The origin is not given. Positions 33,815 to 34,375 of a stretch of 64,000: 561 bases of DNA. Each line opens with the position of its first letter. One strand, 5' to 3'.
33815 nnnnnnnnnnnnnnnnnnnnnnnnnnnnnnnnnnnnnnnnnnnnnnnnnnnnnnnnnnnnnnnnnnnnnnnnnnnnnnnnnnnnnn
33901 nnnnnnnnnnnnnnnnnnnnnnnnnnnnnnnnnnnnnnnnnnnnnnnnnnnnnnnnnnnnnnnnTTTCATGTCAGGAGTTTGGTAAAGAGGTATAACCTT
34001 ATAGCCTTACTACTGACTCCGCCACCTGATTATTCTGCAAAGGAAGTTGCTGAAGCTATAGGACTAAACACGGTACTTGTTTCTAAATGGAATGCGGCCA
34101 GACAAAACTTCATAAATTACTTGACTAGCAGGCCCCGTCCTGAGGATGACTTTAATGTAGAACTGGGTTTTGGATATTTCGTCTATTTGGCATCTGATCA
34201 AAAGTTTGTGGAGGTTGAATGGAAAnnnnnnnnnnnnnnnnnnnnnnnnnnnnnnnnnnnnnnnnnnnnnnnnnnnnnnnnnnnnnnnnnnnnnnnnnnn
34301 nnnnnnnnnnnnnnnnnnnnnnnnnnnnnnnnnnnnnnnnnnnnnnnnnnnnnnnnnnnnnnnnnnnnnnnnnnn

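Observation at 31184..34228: Second gingipain-like (C25) protein with conventional domain order but an unusual catalytic-Cys context and soluble C-terminus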

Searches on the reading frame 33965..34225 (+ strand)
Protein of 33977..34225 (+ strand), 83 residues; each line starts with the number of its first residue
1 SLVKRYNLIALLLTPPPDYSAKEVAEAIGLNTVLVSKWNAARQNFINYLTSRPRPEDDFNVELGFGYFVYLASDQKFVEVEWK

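Call 13: search_protein_families(library=pfam, proteins=[window:33977-34225:+], max_evalue=10)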
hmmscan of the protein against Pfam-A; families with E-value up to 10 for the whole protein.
seq(83 aa): 1 family
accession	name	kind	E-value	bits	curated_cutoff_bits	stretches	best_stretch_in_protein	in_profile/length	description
PF13022.12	HTH_Tnp_1_2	-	0.026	15.1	27.9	1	8-50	15-57/122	Helix-turn-helix of insertion element transposase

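Call 16: find_homologous_proteins(query=A2, max_evalue=0.01)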
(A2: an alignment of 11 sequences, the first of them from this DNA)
Query A2 (11 sequences) (87 aa, profile of the alignment): 1 proteins with E <= 0.01 among 122 candidates.
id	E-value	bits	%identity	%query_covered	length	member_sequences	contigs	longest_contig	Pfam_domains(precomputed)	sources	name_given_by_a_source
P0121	8.8e-30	120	43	79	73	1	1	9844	-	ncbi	ncbi:MAG: hypothetical protein QW491_12455, partial [Thermoproteota archaeon]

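Call 29: search_protein_representatives(alignment_id=A2)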
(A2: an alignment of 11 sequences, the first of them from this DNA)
Query: 11 sequences, 88 profile positions. Proteins with E-value up to 0.001 (for the whole library): 1263; up to 1e-10: 216; up to 1e-30: 2. The best 150 are listed.
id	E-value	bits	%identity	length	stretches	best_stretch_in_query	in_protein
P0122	5.2e-39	148.2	-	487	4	20-81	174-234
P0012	4.5e-37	142.0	-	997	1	1-86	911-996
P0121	2.8e-30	120.2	-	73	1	16-88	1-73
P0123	8.6e-30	118.7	-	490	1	1-84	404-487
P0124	1.2e-28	115.0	-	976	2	5-78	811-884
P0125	3.0e-28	113.7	-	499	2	5-79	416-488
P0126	3.7e-27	110.2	-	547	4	8-79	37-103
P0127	1.4e-26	108.4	-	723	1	1-86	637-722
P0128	1.4e-26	108.3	-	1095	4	23-77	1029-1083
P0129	2.7e-26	107.5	-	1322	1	1-86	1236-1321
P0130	1.8e-25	104.8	-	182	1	2-86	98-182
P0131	1.0e-24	102.4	-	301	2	4-76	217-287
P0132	2.1e-24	101.4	-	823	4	9-82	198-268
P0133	2.2e-24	101.3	-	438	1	2-85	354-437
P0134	2.6e-24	101.1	-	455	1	1-85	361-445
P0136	5.0e-24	100.2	-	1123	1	2-85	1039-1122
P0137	5.1e-24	100.2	-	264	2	6-84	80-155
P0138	8.3e-24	99.5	-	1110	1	1-86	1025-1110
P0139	8.0e-23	96.3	-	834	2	5-79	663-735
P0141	2.2e-22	94.9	-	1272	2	10-81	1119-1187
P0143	5.8e-22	93.6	-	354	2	5-82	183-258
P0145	1.8e-21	92.0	-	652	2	6-79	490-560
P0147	2.9e-21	91.3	-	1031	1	1-85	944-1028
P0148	4.3e-21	90.8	-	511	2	5-84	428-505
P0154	1.2e-20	89.4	-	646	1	1-86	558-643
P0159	8.8e-20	86.6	-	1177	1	2-85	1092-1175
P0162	1.3e-19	86.1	-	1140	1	2-85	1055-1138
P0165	2.5e-19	85.1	-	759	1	1-85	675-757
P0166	4.4e-19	84.3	-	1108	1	1-86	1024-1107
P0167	7.3e-19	83.6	-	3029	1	2-85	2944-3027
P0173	2.4e-18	82.0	-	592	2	2-81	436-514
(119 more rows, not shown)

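Call 34: search_protein_families(library=pfam, alignment_id=A4, max_evalue=0.001)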
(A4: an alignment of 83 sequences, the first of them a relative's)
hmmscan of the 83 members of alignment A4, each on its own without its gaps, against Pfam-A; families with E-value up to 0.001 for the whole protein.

A. member 1, P0122 (487 aa): 1 family
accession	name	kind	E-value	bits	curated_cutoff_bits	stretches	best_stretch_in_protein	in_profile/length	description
PF18815.6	AFP_2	-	0.00029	21.4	25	0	361-379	19-37/52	Bacterial antifreeze protein repeat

B. families by the number of members that match (of 83 scanned): 109 families (the first 25 are shown)
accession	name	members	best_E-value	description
PF13620.12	CarboxypepD_reg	11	1.3e-11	Carboxypeptidase regulatory-like domain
PF19077.6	Big_13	5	5.3e-12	Bacterial Ig-like domain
PF01835.25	MG2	5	9.6e-11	MG2 domain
PF18911.6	PKD_4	4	8.8e-130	PKD domain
PF00801.26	PKD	4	1.3e-82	PKD domain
PF11824.13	DUF3344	4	1.2e-69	Protein of unknown function (DUF3344)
PF01364.23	Peptidase_C25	4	2.6e-62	Peptidase family C25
PF07705.17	CARDB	4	2.3e-23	CARDB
PF13205.12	Big_5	4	4.5e-20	Bacterial Ig-like domain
PF13715.12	CarbopepD_reg_2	4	5e-08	CarboxypepD_reg-like domain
PF00082.27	Peptidase_S8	3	2.7e-61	Subtilase family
PF13229.12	Beta_helix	3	1.9e-46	Right handed beta helix region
PF13517.12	FG-GAP_3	3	3.4e-22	FG-GAP-like repeat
PF17210.9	SdrD_B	3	3.2e-18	SdrD B-like domain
PF16656.11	Pur_ac_phosph_N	3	6.6e-10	Purple acid Phosphatase, N-terminal domain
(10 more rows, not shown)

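Call 38: find_homologous_proteins(query=A5, max_evalue=0.001)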
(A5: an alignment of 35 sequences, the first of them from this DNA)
Query A5 (35 sequences) (82 aa, profile of the alignment): 5 proteins with E <= 0.001 among 156 candidates.
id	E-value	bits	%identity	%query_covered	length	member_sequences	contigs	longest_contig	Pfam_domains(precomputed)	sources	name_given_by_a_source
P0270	1.2e-41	158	32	68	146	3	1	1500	-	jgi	-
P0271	2.7e-35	138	30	85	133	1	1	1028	-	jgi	-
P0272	9.5e-26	107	29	100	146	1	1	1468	-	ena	-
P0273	1.2e-21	94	29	88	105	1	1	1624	-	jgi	-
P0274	1.9e-15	74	27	89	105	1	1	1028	-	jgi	jgi:hypothetical protein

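Call 40: list_cluster_members(proteins=[P0122, P0123, P0124, P0127, P0129, P0136, P0138, P0167, P0128, P0141])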
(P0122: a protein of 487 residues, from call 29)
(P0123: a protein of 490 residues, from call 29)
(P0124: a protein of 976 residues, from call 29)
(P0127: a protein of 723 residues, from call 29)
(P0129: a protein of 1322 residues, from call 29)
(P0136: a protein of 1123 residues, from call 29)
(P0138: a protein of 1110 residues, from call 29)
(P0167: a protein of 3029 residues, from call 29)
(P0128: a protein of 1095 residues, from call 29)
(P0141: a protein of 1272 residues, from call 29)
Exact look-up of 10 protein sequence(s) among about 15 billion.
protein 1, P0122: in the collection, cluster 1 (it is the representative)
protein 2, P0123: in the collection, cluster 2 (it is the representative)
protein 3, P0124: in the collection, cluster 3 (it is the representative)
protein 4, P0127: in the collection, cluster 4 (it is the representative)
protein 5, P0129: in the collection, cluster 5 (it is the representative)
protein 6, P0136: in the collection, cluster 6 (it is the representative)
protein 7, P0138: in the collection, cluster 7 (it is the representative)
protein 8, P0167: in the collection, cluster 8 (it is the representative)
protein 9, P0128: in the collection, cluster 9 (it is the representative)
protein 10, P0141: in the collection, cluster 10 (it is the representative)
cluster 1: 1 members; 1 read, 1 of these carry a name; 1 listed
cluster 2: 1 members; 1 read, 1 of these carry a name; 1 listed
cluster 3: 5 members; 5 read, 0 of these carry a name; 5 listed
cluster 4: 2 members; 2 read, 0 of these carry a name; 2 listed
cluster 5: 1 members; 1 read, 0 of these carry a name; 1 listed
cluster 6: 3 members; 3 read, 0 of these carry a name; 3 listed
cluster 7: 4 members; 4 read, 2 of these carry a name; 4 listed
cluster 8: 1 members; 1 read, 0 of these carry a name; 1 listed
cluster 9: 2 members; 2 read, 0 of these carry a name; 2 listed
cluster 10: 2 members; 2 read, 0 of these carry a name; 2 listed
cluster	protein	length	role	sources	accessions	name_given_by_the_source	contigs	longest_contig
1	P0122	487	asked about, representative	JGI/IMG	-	hypothetical protein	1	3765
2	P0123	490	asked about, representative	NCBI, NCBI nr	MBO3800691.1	MAG: hypothetical protein FGF52_06560, partial [Candidatus Brockarchaeota archaeon] | hypothetical protein [Candidatus Brockarchaeota archaeon]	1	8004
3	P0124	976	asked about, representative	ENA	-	-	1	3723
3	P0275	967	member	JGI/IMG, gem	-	-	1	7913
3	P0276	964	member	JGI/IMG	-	-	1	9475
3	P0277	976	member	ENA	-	-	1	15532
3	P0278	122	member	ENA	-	-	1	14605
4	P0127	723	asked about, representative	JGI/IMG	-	-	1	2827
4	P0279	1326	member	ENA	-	-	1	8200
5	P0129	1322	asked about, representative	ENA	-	-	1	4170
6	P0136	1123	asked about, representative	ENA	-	-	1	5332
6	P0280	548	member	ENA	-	-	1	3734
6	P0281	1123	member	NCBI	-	-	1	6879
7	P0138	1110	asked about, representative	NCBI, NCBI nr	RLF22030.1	MAG: hypothetical protein DRM97_06055 [Thermoprotei archaeon]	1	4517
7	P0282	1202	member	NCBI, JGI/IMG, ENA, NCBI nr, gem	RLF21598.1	MAG: hypothetical protein DRN15_10855 [Thermoprotei archaeon]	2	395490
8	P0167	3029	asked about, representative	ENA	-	-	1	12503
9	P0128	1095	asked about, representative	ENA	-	-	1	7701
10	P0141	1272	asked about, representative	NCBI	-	-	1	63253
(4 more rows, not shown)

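Call 46: predict_structure(alignment_id=A5)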
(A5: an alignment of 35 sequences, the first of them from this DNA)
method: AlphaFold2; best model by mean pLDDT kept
length: 82 residues; sequences in the alignment: 35
mean_pLDDT: 92.4   pTM: 0.82
mean pLDDT of the five models: 92.4, 91.9, 84.9, 83.6, 82.8
residues with pLDDT >= 90: 67; 70-90: 11; 50-70: 4; < 50: 0
segments of 3 or more residues with pLDDT < 50: none
pLDDT, mean of each block of 10 residues (from residue 1): 94 91 93 97 97 96 95 81 64
secondary structure, 60 per line:
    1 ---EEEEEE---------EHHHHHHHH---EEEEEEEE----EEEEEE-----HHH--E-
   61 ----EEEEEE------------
elements in order: E4-9 H20-27 E31-38 E43-48 E65-70

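Call 52: fold_search(model_id=the predicted structure, library=pdb)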
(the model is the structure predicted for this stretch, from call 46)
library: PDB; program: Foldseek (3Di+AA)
matches with E <= 10: 214; with E <= 0.001: 0
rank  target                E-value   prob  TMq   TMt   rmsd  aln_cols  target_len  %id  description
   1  6zva_B                5.6e-01  0.08  0.22  0.20  14.3        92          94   17  Crystal structure of My5 (released 2021-08-04)
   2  9l21_A                6.0e-01  0.10  0.25  0.05  13.7        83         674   19  cryo-EM structure of Vitamin K-dependent gamma-carboxylase complexed with factor IX (released 2025-10-22)
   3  9mqb_A                7.6e-01  0.09  0.26  0.05  13.9        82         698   18  Vitamin K-dependent gamma-carboxylase with Osteocalcin (mutant) and vitamin K hydroquinone and calcium (released 2025-10-08)
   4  9bux_A                8.5e-01  0.08  0.25  0.05  13.3        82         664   16  Structure of GGCX-BGP-menaquinone-4 epoxide complex (released 2025-01-29)
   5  9bur_A                9.6e-01  0.09  0.26  0.05  13.3        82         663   16  Structure of GGCX-BGP complex (released 2025-01-29)
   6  9l6q_A                1.0e+00  0.08  0.26  0.05  13.3        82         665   16  Vitamin K-dependent gamma-carboxylase in complex with Coagulation factor IX and vitamin K (released 2025-10-08)
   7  5fwv                  1.1e+00  0.08  0.24  0.10  12.1        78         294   14  Wnt modulator Kremen crystal form III at 3.2A (released 2016-07-20)
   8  9bvk_A                1.2e+00  0.08  0.26  0.05  13.5        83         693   18  Vitamin K-dependent gamma-carboxylase with factor IX propeptide and glutamate-rich region and with vitamin K hydroquin (released 2025-01-22)
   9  9bum_A                1.4e+00  0.13  0.29  0.07   5.4        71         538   13  Structure of gamma-glutamyl carboxylase (GGCX) (released 2025-01-29)
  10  1pt0_B                1.4e+00  0.13  0.33  0.26   9.8        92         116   10  Unprocessed Pyruvoyl Dependent Aspartate Decarboxylase with an Alanine insertion at position 26 (released 2003-11-11)
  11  4l0j                  1.4e+00  0.12  0.34  0.18   7.1        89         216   10  Structure of a translocation signal domain mediating conjugative transfer by type IV secretion systems (released 2013-06-19)
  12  9bvq_A                1.4e+00  0.07  0.26  0.05  13.7        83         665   19  Vitamin K-dependent gamma-carboxylase with TMG2 propeptide and glutamate-rich region (released 2025-01-22)
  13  9wf3_A                1.6e+00  0.06  0.25  0.05  13.3        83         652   19  Cryo-EM structure of GGCX-FIX complex (released 2026-04-01)
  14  9l20_A                1.7e+00  0.06  0.24  0.05  13.9        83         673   19  cryo-EM structure of Vitamin K-dependent gamma-carboxylase complexed with anisindione (released 2025-10-22)
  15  5fwt                  1.8e+00  0.08  0.27  0.10  11.7        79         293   14  Wnt modulator Kremen crystal form I at 2.10A (released 2016-07-20)
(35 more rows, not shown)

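Call 56: find_related_loci(query=A2, collection=genome_contigs, flank=7000)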
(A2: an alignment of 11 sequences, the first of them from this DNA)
Query A2 (87 aa) in genome_contigs; peptide patterns used: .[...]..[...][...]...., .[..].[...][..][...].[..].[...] (x = any residue, [..] = any of these).
496 stretches matched a pattern; 8 encode a relative of the query (tblastn E <= 1e-3); 8 distinct loci.
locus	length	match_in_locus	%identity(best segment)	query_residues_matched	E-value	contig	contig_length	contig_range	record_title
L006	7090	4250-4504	72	1-85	2e-40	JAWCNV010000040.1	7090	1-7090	MAG: Thermoproteota archaeon isolate JZ-2_201709_bins_51 JZ-2_201709_bins_51_scaffold_40, whole genome shotgun sequence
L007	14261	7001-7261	55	1-87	4e-29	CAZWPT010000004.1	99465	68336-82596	MAG TPA_asm: uncultured Nitrososphaerota archaeon isolate SRP231805_co4_161 genome assembly, contig: k141_330124, whole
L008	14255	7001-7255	56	1-85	4e-28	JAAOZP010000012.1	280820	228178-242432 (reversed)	MAG: Thaumarchaeota archaeon isolate SJ3.Bin56 k141_109248, whole genome shotgun sequence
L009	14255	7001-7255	55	1-85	2e-27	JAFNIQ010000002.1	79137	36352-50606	MAG: Candidatus Brockarchaeota archaeon isolate GD2_1 GD2_1_scaffold_36_curated, whole genome shotgun sequence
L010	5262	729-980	52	1-84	6e-27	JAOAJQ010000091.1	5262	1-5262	MAG: Crenarchaeota archaeon isolate SKW236 NODE_91_length_5262_cov_3.291803, whole genome shotgun sequence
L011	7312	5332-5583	51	1-84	2e-26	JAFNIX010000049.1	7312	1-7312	MAG: Candidatus Brockarchaeota archaeon isolate DRTY-6.bins.80 NODE_56_length_7312_cov_6.94892, whole genome shotgun seq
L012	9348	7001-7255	49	1-85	2e-24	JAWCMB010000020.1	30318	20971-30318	MAG: Thermoproteota archaeon isolate JZ-2_201705_bins_26 JZ-2_201705_bins_26_scaffold_20, whole genome shotgun sequence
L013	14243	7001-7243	49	1-81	9e-24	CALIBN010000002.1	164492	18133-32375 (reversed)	MAG: uncultured archaeon isolate S1_Bin_MAXBIN__053_sub_1 genome assembly, contig: c_000000313646, whole genome shotgun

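Call 58: search_protein_families(library=pfam, proteins=[P0129, P0136, P0138, P0147, P0159, P0162, P0166, P0165, P0154], max_evalue=0.00001)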
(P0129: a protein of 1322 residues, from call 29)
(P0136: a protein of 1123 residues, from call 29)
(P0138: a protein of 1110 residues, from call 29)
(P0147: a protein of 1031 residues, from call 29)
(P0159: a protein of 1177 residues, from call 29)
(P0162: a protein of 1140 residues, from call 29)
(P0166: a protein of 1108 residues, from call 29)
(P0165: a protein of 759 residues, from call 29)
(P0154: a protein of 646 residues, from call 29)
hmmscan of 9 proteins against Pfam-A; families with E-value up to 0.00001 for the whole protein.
P0129 (1322 aa): 1 family
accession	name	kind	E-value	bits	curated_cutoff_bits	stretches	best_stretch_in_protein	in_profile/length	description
PF00082.27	Peptidase_S8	-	2.7e-61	207.9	21.8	1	228-497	1-281/288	Subtilase family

P0136 (1123 aa): 0 families

P0138 (1110 aa): 2 families
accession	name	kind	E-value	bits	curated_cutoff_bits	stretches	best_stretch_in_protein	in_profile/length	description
PF01364.23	Peptidase_C25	-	2.6e-62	211.7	23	1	136-504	1-374/374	Peptidase family C25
PF13620.12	CarboxypepD_reg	-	1.8e-10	41.5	32.3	1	519-581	2-64/82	Carboxypeptidase regulatory-like domain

P0147 (1031 aa): 2 families
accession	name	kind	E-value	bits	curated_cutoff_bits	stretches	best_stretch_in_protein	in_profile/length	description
PF21345.3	PcRGLX_2nd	-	4e-09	36.4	23.5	0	124-238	1-121/360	PcRGLX-like protein central beta sandwich domain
PF19501.5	PcRGLX_1st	-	1.8e-08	34.5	22.1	1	46-99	17-70/83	PcRGLX-like N-terminal RIFT barrel domain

P0159 (1177 aa): 1 family
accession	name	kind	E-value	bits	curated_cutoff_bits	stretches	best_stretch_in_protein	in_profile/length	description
PF01364.23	Peptidase_C25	-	2.5e-60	205.2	23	1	208-575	2-374/374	Peptidase family C25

P0162 (1140 aa): 3 families
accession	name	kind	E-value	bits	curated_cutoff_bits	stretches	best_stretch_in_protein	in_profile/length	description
PF01364.23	Peptidase_C25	-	7e-55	187.2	23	1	160-533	2-371/374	Peptidase family C25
PF01835.25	MG2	-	2.9e-10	40.8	32.8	1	855-946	6-96/96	MG2 domain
PF13620.12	CarboxypepD_reg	-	4.1e-09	37.1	32.3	1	551-606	2-57/82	Carboxypeptidase regulatory-like domain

P0166 (1108 aa): 2 families
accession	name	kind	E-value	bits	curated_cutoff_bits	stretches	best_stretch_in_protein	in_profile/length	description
PF01364.23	Peptidase_C25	-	8.7e-50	170.5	23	1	240-641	2-369/374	Peptidase family C25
PF08126.16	Propeptide_C25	-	4.2e-09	36.3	22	1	59-194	46-183/205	Propeptide_C25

P0165 (759 aa): 1 family
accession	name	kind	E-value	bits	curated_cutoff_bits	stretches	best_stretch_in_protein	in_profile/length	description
PF00082.27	Peptidase_S8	-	5.7e-61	206.8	21.8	1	190-461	1-280/288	Subtilase family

P0154 (646 aa): 1 family
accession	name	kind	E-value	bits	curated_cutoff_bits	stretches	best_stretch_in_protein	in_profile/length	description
PF13620.12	CarboxypepD_reg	-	1.2e-09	38.9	32.3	1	53-115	2-64/82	Carboxypeptidase regulatory-like domain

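Call 59: find_encoding_contigs(protein=P0282, flank=6000, max_places=2)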
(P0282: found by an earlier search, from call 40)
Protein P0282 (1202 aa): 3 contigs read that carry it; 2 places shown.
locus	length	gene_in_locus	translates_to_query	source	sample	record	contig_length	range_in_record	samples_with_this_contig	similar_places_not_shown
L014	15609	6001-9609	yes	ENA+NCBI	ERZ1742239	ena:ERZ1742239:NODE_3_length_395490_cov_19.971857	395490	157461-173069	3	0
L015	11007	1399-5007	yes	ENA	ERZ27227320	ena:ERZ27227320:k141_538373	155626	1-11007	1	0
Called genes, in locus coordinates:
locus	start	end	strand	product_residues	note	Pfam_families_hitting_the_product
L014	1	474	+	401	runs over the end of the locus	PF01637:ATPase_2 (weak), PF13191:AAA_16, PF00004:AAA (weak), PF09848:SLFN-g3_helicase (weak), PF13401:AAA_22, PF22606:Cdc6-ORC-like_ATPase_lid (weak), PF22703:Cdc6_lid, PF09079:WHD_Cdc6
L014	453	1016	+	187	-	PF01949:Endo_dU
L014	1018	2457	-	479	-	PF00149:Metallophos, PF04042:DNA_pol_E_B, PF12850:Metallophos_2 (weak)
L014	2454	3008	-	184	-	-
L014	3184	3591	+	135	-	PF02675:AdoMet_dc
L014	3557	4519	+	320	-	PF17284:Spermine_synt_N, PF01564:Spermine_synth, PF08241:Methyltransf_11 (weak), PF08242:Methyltransf_12 (weak), PF13649:Methyltransf_25 (weak), PF13847:Methyltransf_31 (weak)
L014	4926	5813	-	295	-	PF04794:YdjC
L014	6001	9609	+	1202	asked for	PF08126:Propeptide_C25 (weak), PF01364:Peptidase_C25, PF13620:CarboxypepD_reg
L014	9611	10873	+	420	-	PF16640:Big_3_5 (faint), PF13620:CarboxypepD_reg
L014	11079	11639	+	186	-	PF12928:tRNA_int_end_N2, PF02778:tRNA_int_endo_N, PF01974:tRNA_int_endo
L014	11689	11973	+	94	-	-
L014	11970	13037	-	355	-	PF04055:Radical_SAM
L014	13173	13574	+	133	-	PF13650:Asp_protease_2 (weak)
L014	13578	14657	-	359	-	PF00126:HTH_1, PF12727:PBP_like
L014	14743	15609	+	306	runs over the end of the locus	PF12849:PBP_like_2, PF13531:SBP_bac_11, PF01547:SBP_bac_1 (faint), PF12727:PBP_like (faint)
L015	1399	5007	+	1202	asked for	PF08126:Propeptide_C25 (weak), PF01364:Peptidase_C25, PF13620:CarboxypepD_reg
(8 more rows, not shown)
